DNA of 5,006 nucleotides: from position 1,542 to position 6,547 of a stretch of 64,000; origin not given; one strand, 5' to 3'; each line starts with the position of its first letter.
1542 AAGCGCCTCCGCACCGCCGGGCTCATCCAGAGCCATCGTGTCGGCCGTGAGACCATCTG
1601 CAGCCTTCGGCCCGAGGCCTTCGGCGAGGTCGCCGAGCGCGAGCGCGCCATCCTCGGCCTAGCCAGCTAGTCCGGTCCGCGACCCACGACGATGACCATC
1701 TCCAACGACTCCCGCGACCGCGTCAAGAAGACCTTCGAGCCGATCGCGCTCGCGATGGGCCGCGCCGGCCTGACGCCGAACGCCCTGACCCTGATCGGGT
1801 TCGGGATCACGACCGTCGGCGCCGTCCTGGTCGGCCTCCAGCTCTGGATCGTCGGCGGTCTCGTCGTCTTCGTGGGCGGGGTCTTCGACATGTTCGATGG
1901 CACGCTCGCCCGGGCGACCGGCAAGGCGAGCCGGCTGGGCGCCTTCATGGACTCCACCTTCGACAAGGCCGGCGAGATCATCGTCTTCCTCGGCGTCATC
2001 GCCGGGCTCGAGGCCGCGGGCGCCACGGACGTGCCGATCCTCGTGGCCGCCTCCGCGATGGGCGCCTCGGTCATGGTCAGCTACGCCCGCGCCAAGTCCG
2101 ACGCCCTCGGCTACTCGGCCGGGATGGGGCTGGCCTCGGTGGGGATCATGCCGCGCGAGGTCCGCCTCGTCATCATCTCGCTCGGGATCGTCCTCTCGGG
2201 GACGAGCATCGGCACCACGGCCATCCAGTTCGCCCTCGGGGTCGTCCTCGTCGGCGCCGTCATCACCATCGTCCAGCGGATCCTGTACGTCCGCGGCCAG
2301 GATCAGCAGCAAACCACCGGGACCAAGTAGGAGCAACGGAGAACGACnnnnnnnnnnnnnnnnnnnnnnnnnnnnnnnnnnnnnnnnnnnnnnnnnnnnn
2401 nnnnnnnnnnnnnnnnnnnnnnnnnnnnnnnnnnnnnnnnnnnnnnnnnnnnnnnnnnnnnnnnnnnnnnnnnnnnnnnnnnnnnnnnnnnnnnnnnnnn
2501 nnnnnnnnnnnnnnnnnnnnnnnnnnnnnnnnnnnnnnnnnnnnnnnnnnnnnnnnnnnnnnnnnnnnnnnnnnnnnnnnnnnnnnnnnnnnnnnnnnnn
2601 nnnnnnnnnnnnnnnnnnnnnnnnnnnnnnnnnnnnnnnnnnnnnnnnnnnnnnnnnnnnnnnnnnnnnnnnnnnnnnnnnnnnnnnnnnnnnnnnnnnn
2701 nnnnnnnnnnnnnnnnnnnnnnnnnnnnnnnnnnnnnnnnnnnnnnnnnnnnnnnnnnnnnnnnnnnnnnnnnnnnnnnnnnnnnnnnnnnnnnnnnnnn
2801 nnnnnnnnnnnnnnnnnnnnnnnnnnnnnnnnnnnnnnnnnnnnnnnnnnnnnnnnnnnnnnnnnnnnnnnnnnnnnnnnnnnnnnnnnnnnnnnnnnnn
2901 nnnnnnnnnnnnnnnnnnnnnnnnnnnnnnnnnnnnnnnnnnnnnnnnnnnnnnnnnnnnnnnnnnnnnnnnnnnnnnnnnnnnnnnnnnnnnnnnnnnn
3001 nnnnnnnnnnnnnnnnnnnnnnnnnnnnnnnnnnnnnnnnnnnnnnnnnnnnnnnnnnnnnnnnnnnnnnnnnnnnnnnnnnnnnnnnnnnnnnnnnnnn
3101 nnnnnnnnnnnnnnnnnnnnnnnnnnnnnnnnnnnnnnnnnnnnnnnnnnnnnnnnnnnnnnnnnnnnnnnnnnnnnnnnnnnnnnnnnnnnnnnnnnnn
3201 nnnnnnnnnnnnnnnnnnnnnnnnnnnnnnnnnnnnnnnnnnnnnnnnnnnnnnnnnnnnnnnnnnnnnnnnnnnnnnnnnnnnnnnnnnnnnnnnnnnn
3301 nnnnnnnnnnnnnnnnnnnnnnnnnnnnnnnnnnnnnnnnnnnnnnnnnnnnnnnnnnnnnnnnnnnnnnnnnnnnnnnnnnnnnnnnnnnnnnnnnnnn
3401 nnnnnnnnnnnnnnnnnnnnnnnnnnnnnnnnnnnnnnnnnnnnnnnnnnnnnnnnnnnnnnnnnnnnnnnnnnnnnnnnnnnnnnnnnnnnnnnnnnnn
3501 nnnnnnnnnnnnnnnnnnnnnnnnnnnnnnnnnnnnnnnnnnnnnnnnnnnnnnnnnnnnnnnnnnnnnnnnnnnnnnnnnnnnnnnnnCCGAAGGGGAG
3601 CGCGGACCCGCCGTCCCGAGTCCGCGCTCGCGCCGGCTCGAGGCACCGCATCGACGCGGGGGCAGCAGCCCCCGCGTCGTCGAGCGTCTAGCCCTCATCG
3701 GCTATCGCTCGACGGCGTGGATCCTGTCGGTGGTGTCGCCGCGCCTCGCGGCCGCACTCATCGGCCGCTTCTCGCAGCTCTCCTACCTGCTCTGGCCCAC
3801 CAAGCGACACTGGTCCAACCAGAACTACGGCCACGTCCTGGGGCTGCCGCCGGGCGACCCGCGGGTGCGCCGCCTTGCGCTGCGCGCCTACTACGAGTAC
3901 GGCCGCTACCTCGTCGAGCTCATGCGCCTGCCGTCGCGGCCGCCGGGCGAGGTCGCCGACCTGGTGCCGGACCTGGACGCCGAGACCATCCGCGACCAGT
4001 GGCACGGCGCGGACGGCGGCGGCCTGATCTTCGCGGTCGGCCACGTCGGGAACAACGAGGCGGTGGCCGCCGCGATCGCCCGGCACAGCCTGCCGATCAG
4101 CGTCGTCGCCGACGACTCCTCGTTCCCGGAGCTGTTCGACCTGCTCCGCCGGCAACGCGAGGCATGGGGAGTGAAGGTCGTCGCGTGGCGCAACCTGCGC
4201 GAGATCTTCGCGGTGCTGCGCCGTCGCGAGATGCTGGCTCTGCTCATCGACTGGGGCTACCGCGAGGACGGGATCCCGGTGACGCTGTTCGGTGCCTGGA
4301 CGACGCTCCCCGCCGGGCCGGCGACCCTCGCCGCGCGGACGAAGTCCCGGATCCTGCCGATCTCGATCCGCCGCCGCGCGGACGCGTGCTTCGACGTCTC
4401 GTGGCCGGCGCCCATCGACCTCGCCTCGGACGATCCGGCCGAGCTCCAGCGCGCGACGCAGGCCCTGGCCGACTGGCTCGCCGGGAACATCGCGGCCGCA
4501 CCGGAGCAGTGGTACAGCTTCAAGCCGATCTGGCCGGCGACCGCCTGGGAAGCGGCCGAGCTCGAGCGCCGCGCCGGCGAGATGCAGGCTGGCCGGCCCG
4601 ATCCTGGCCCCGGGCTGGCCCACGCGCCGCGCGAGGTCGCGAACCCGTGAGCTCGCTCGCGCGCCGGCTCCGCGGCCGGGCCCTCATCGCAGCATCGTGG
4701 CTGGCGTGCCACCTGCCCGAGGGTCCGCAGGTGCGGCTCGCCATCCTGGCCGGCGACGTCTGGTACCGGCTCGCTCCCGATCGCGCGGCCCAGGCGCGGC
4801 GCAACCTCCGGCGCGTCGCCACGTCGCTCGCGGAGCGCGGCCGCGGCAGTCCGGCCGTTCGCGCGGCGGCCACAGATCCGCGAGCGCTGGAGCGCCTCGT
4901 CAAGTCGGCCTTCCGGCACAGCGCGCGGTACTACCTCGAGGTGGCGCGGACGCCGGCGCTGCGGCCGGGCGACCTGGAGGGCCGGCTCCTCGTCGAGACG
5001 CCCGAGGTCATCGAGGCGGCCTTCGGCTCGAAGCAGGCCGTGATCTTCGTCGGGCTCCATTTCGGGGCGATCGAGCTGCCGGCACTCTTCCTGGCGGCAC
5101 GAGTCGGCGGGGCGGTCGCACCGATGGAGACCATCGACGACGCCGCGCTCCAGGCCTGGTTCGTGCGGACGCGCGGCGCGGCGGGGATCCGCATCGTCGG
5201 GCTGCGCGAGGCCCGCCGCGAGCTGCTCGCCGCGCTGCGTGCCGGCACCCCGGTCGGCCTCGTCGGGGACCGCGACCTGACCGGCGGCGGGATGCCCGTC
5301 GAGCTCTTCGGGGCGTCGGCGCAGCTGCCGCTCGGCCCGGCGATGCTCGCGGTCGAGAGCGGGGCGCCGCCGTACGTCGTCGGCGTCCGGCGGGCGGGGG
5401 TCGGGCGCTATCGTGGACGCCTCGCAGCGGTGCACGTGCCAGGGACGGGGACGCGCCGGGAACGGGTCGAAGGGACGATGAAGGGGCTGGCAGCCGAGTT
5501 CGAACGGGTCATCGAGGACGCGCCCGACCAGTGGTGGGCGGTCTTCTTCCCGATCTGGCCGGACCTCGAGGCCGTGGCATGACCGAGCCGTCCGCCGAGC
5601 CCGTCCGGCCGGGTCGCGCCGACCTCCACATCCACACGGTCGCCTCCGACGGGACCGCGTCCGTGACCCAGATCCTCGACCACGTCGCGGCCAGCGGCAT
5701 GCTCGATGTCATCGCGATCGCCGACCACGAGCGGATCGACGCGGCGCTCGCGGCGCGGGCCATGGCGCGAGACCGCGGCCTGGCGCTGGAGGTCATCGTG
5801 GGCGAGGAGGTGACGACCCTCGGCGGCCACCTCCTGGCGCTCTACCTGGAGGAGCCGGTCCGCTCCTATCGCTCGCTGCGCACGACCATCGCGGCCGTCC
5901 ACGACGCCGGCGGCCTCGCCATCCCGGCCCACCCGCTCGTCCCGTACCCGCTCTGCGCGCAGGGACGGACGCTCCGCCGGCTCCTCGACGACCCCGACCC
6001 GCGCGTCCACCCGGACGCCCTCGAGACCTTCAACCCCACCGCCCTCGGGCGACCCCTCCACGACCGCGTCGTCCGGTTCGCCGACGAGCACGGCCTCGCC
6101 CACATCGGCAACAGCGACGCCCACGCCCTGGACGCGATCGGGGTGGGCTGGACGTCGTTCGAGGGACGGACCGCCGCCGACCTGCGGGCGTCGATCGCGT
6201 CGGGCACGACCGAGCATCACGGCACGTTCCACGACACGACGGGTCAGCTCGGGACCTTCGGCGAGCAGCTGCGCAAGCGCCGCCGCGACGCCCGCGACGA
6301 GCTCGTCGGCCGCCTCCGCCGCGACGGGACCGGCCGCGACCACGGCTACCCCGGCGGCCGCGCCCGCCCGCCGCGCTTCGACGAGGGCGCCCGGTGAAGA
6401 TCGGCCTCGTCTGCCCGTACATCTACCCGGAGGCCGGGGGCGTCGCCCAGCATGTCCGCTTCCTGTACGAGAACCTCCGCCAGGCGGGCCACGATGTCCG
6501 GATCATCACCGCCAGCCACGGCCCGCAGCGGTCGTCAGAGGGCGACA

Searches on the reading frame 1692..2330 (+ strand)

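Call 15: search_protein_families(library=pfam, proteins=[window:1692-2330:+], max_evalue=0.001)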
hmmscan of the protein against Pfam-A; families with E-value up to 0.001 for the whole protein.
window:1692-2330:+ (212 aa): 1 family
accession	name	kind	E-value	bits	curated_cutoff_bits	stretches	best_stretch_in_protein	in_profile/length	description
PF01066.26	CDP-OH_P_transf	-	1.6e-12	48.5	22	1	28-178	3-138/152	CDP-alcohol phosphatidyltransferase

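Call 39: search_protein_families(library=ncbifam, proteins=[window:1692-2330:+], max_evalue=0.001)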
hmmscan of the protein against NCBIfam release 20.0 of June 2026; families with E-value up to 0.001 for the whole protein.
window:1692-2330:+ (212 aa): 7 families
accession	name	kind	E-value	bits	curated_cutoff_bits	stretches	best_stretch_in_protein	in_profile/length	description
NF040950.1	archin_ph_syn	equivalog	1.2e-36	126.4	180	1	8-201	5-188/191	archaetidylinositol phosphate synthase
NF045883.1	PIPSynth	equivalog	1.3e-35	122.9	170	1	7-203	3-195/197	phosphatidylinositol phosphate synthase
NF052561.1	PIPSynBT1523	equivalog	6.1e-22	78.5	350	1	10-177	8-179/232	hypothetical protein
NF041135.1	IPPtranDIPPsyn_Thcocales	equivalog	1e-11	44.5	580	1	27-135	250-355/419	bifunctional L-myo-inositol-1-phosphate cytidylyltransferase/CDP-L-myo-inositol myo-inositolphosphotransferase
NF008090.0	PRK10832.1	equivalog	2.6e-06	27.6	304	1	53-201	33-173/182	CDP-diacylglycerol--glycerol-3-phosphate 3-phosphatidyltransferase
TIGR00560.1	pgsA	equivalog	0.00011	22.7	109.1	1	50-201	31-174/183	CDP-diacylglycerol--glycerol-3-phosphate 3-phosphatidyltransferase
NF053678.1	ClpnSynClsA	equivalog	0.00022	21.5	240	1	56-201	34-173/180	cardiolipin synthase ClsA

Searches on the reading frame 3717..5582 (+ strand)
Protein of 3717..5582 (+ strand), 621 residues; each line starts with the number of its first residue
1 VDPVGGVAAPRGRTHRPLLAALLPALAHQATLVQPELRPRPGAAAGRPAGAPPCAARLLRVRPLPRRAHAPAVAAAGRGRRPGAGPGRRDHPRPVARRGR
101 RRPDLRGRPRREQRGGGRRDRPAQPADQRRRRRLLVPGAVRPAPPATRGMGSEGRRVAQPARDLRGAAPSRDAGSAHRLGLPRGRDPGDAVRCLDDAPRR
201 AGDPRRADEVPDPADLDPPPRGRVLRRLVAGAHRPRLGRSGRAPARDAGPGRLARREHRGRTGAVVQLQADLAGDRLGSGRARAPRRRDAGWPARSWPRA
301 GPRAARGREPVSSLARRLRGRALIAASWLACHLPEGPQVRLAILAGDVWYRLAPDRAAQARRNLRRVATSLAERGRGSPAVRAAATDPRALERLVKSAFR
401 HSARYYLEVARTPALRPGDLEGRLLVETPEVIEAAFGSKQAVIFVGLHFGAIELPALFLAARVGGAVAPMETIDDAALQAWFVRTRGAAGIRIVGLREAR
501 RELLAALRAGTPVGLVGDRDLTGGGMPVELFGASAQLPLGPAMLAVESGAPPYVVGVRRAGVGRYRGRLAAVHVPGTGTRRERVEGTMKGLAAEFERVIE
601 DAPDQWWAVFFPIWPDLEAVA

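Call 30: search_protein_families(library=pfam, proteins=[window:3717-5582:+], max_evalue=0.01)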
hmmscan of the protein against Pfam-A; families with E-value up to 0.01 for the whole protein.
window:3717-5582:+ (621 aa): 1 family
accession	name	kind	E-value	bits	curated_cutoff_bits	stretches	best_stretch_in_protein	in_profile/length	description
PF03279.18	Lip_A_acyltrans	-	2.4e-24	86.5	22.3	1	392-607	73-287/295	Bacterial lipid A biosynthesis acyltransferase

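Call 39: search_protein_families(library=ncbifam, proteins=[window:3717-5582:+], max_evalue=0.001)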
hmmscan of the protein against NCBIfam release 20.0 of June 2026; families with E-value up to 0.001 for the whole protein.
window:3717-5582:+ (621 aa): 9 families
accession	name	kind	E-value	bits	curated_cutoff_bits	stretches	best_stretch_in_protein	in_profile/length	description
NF005919.0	PRK07920.1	equivalog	2.3e-34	118.9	209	1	315-614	7-293/311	phosphatidylinositol mannoside acyltransferase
NF006270.0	PRK08419.1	equivalog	1.3e-12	47.7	248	1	392-607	65-282/298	lipid A biosynthesis lauroyl acyltransferase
NF006487.0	PRK08905.1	equivalog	2.1e-11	43.4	281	1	386-606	47-266/290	lysophospholipid acyltransferase family protein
NF005399.0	PRK06946.1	subfamily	9.9e-10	38.1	343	1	389-607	61-277/294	lipid A biosynthesis lauroyl acyltransferase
NF004569.0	PRK05906.1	equivalog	2.2e-09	36.7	439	1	439-607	139-306/454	lipid A biosynthesis lauroyl acyltransferase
NF006438.0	PRK08734.1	equivalog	9.4e-08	31.4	363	1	388-535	60-209/305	lauroyl acyltransferase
NF004191.0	PRK05646.1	equivalog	5.4e-05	22.5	491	1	327-535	25-219/310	lipid A biosynthesis lauroyl acyltransferase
NF005120.0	PRK06553.1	equivalog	0.00011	21.7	273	1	422-607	114-300/308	lipid A biosynthesis lauroyl acyltransferase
NF006507.0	PRK08943.1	subfamily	0.00028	20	337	1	391-520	83-212/322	lipid A biosynthesis (KDO)2-(lauroyl)-lipid IVA acyltransferase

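Call 75: search_solved_structures(query=window:3717-5582:+, max_evalue=0.001)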
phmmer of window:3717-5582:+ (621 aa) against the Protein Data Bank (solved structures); distinct sequences matched with E-value up to 0.001: 3.
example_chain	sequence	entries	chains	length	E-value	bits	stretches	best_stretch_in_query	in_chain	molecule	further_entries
5oce_A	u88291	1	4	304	1.3e-13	54.1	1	381-563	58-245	Phosphatidylinositol mannoside acyltransferase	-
5f2t_A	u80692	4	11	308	1.3e-13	54.1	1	391-563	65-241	Phosphatidylinositol mannoside acyltransferase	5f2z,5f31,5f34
7ojt_A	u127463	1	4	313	1.3e-13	54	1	381-563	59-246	Phosphatidylinositol mannoside acyltransferase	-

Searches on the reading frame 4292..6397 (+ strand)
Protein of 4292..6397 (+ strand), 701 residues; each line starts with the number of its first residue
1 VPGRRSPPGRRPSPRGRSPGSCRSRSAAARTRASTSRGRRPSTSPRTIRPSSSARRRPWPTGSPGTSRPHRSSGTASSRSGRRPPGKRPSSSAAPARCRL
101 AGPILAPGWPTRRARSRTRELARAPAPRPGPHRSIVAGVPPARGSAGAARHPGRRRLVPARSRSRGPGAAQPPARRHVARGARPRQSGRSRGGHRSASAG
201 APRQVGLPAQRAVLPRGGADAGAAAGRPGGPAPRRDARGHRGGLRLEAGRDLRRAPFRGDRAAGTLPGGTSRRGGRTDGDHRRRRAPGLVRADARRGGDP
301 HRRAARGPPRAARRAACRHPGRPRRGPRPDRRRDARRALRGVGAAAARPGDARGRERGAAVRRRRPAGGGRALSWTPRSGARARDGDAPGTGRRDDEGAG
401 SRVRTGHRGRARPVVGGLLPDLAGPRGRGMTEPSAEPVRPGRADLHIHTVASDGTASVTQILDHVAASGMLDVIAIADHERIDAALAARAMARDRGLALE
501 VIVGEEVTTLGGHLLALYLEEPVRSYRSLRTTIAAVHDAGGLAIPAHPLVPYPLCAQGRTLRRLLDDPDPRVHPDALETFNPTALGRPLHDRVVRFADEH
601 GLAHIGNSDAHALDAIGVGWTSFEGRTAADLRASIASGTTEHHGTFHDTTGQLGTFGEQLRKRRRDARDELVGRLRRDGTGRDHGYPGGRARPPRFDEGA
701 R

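Call 30: search_protein_families(library=pfam, proteins=[window:4292-6397:+], max_evalue=0.01)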
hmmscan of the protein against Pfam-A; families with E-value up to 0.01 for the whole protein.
window:4292-6397:+ (701 aa): 2 families
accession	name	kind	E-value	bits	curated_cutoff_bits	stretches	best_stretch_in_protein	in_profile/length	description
PF13263.12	PHP_C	-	5.1e-12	45.6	21.3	1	591-640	5-56/56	PHP-associated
PF02811.25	PHP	-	0.00013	22.8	26.4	1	444-509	1-65/164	PHP domain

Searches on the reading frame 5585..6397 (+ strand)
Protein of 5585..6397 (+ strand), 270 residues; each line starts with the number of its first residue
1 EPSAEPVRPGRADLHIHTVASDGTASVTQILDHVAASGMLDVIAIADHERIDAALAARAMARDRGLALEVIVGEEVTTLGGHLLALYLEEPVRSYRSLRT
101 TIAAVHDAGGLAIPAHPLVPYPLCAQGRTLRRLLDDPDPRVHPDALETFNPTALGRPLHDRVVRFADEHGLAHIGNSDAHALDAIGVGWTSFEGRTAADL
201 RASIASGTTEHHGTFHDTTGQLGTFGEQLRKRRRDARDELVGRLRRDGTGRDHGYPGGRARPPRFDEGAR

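Call 76: search_protein_families(library=pfam, proteins=[window:5585-6397:+], max_evalue=0.001)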
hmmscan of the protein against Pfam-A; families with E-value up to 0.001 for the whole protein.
window:5585-6397:+ (270 aa): 2 families
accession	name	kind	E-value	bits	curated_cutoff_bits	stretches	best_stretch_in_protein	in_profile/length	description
PF13263.12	PHP_C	-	1.2e-12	47.5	21.3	1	160-209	5-56/56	PHP-associated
PF02811.25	PHP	-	2.4e-05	25.2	26.4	1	13-79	1-66/164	PHP domain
